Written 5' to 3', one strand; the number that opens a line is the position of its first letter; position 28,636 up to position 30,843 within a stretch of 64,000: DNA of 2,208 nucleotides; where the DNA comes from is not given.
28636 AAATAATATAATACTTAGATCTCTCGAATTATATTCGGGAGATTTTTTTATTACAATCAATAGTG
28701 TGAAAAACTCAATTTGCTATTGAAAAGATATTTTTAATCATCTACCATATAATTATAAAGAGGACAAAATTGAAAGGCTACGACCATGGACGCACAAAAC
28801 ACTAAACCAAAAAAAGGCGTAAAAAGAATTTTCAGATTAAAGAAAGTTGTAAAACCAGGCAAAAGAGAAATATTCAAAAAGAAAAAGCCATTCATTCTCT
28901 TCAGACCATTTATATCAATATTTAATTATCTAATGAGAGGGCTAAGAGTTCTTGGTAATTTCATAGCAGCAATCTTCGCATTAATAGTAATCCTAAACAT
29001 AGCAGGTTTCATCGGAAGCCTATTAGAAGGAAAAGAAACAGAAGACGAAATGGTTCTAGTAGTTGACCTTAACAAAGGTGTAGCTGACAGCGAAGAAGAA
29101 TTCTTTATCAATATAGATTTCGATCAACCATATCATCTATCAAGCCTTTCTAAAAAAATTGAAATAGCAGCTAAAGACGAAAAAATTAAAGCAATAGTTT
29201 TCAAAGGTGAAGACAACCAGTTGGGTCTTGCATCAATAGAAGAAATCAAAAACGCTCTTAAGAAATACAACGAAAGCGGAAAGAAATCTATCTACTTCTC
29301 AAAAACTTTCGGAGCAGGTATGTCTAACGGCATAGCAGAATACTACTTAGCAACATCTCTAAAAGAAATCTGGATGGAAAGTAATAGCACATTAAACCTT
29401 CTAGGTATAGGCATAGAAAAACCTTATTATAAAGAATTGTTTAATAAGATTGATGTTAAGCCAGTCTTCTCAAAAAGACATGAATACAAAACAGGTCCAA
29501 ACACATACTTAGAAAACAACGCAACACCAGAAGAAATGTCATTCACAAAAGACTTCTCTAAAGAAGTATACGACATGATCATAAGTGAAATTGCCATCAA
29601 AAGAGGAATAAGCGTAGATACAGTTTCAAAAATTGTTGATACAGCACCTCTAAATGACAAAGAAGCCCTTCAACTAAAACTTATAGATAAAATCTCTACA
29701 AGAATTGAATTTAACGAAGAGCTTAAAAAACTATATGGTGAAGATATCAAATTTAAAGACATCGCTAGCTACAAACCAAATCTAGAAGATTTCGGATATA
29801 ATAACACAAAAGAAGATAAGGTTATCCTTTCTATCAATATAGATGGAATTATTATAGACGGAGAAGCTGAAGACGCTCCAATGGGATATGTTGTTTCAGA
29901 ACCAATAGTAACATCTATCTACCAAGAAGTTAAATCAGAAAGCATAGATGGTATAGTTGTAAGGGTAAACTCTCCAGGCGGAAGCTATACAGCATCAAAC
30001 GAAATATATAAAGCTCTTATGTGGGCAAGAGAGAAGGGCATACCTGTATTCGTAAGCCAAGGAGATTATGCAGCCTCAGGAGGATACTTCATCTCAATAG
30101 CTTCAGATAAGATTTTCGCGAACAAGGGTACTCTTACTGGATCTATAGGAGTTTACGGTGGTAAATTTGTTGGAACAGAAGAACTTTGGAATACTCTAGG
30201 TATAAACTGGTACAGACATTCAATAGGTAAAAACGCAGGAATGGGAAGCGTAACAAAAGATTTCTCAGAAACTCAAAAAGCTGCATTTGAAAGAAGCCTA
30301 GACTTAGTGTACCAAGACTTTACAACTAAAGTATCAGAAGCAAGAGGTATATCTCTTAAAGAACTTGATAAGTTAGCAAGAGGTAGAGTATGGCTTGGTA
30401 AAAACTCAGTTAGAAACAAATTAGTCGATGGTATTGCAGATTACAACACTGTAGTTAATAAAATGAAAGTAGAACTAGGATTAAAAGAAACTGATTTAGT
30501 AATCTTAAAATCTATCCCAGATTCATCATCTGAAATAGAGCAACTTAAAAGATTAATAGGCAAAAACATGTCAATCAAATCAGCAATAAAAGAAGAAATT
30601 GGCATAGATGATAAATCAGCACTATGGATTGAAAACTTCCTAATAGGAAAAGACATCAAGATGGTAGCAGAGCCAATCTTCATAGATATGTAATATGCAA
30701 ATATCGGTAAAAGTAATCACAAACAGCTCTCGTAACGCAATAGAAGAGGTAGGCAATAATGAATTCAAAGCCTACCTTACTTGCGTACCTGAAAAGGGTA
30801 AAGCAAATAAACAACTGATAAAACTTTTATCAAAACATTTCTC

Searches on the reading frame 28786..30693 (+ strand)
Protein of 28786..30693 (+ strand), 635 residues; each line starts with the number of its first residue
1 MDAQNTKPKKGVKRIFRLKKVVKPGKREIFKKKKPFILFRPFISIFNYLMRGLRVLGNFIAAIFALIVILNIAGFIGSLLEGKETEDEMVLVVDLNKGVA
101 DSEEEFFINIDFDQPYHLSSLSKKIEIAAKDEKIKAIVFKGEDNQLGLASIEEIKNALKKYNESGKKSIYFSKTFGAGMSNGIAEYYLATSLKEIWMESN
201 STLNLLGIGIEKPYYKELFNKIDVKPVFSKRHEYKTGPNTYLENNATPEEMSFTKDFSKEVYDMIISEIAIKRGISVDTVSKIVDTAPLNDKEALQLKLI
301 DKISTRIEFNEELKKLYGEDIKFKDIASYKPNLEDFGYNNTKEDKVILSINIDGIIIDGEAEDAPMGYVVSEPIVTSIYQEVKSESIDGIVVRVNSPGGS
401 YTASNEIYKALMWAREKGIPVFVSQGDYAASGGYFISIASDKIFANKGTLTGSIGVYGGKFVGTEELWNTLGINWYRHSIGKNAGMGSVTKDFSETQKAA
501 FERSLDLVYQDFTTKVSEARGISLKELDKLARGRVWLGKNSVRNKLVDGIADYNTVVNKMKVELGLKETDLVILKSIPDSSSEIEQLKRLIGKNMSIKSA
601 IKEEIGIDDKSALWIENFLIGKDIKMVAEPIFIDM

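Call 44: search_protein_families(library=pfam, proteins=[window:28786-30693:+], max_evalue=0.001)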
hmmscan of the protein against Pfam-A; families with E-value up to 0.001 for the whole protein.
window:28786-30693:+ (635 aa): 5 families
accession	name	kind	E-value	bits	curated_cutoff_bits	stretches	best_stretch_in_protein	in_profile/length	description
PF01343.23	Peptidase_S49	-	7.8e-61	205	24.9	2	415-566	3-153/154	Peptidase family S49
PF02938.19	GAD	-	8.2e-06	26.4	23.4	0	128-195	5-69/95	GAD domain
PF25145.1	NfeD1b_N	-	2.1e-05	24.6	40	1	379-456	23-97/189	NfeD1b, N-terminal domain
PF01972.22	SDH_protease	-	0.00016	21.3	31.3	1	371-453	78-154/286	ClpP-like SDH-type serine proteinase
PF00574.28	CLP_protease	-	0.00082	19.7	20.2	0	383-442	42-98/182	Clp protease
